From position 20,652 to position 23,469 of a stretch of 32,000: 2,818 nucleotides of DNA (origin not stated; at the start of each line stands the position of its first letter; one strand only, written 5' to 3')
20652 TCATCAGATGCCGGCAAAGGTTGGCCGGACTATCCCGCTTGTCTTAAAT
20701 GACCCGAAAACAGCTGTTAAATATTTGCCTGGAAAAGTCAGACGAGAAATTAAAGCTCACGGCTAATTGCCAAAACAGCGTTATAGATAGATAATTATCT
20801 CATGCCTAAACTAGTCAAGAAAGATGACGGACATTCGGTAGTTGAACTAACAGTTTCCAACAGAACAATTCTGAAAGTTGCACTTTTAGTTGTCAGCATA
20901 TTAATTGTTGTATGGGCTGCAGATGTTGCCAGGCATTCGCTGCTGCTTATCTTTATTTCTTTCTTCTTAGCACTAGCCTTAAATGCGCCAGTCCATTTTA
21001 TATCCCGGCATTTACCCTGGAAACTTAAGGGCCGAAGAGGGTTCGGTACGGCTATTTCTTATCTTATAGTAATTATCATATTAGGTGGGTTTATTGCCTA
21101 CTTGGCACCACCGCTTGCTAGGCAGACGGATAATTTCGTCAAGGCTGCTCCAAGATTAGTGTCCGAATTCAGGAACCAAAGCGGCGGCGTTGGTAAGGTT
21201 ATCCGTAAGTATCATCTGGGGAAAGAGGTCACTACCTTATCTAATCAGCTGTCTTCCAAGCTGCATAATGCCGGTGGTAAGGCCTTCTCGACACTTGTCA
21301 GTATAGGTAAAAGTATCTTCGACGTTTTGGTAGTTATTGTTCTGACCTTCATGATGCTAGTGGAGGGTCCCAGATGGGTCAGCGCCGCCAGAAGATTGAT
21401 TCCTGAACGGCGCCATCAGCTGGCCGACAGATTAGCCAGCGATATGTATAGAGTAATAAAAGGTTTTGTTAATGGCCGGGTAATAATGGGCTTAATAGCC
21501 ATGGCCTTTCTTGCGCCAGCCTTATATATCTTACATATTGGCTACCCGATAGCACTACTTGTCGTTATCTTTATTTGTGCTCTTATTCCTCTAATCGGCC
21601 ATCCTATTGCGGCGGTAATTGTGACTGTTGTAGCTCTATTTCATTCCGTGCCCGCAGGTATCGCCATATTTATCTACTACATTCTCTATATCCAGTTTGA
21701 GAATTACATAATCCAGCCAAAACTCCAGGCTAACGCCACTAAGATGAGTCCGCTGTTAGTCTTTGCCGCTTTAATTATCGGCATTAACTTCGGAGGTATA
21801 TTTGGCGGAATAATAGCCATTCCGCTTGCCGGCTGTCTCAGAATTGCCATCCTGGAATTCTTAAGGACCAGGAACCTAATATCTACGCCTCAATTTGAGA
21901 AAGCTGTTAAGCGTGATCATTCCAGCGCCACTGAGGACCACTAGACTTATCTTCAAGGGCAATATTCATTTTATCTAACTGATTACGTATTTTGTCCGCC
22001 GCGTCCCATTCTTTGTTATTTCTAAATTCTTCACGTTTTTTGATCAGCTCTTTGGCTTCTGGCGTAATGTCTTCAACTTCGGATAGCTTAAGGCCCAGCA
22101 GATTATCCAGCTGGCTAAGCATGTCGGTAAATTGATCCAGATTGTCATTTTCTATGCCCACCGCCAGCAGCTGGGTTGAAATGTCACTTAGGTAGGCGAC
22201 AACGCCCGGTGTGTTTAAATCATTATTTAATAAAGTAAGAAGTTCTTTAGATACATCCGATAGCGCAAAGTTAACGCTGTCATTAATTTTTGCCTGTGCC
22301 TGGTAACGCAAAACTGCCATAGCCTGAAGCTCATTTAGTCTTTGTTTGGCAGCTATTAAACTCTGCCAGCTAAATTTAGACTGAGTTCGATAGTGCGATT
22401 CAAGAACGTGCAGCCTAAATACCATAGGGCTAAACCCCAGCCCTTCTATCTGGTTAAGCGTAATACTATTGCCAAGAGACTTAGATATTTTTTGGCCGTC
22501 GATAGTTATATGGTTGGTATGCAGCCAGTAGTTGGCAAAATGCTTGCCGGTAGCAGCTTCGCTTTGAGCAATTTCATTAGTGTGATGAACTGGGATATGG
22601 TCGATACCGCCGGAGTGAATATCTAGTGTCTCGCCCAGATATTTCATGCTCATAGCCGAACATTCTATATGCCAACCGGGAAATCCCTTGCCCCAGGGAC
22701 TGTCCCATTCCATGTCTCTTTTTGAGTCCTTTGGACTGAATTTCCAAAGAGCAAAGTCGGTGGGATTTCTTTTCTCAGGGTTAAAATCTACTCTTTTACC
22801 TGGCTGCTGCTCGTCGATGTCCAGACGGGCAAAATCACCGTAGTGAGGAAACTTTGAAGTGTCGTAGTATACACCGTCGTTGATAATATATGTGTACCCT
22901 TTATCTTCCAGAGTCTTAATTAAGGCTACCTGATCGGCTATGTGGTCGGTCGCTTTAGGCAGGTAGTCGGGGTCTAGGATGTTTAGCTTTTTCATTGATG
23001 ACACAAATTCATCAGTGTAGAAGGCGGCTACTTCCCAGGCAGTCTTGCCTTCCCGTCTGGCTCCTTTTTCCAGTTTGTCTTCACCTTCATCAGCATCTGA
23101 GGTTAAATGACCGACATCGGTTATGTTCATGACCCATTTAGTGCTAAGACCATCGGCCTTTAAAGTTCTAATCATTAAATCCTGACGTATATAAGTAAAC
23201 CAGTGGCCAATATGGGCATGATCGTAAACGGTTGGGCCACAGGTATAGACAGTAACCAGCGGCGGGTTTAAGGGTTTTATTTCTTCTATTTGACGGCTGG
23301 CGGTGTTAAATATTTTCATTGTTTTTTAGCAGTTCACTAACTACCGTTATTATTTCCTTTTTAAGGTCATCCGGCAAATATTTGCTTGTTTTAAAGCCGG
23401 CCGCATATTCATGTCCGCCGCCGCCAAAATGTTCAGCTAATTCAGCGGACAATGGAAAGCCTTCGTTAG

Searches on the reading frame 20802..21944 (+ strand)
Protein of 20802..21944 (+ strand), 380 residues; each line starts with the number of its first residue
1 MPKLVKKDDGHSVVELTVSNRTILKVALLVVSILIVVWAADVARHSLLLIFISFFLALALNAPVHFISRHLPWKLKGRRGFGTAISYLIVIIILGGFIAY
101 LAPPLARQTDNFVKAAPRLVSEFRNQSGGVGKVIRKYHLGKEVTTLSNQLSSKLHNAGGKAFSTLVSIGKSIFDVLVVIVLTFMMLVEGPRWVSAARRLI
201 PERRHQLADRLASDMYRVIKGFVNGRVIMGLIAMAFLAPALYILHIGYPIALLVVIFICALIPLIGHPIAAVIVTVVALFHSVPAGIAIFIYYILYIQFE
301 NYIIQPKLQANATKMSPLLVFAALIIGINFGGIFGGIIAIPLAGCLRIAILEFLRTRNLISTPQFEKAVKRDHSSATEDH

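Call 70: search_protein_families(library=pfam, proteins=[window:20802-21944:+], max_evalue=0.0001)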
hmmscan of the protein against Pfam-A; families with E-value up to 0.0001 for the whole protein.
window:20802-21944:+ (380 aa): 1 family
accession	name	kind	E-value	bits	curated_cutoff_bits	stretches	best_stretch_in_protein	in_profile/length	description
PF01594.21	AI-2E_transport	-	6.7e-49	167.3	34.3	1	26-351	4-324/327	AI-2E family transporter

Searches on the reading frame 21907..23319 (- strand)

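Call 70: search_protein_families(library=pfam, proteins=[window:21907-23319:-], max_evalue=0.0001)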
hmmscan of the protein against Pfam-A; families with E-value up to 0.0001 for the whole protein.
window:21907-23319:- (470 aa): 4 families
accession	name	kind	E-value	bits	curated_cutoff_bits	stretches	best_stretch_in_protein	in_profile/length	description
PF01406.26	tRNA-synt_1e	-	6.3e-93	311.9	27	1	14-325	2-300/301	tRNA synthetases class I (C) catalytic domain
PF09334.17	tRNA-synt_1g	-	1.8e-10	40.6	20.1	1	30-160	9-130/391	tRNA synthetases class I (M)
PF23493.1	CysS_C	-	7e-08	32.9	23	1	417-465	3-51/51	Cysteinyl-tRNA ligase anticodon binding domain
PF00133.28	tRNA-synt_1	-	8.6e-07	28.5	22.7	0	23-154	26-167/414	tRNA synthetases class I (I, L, M and V)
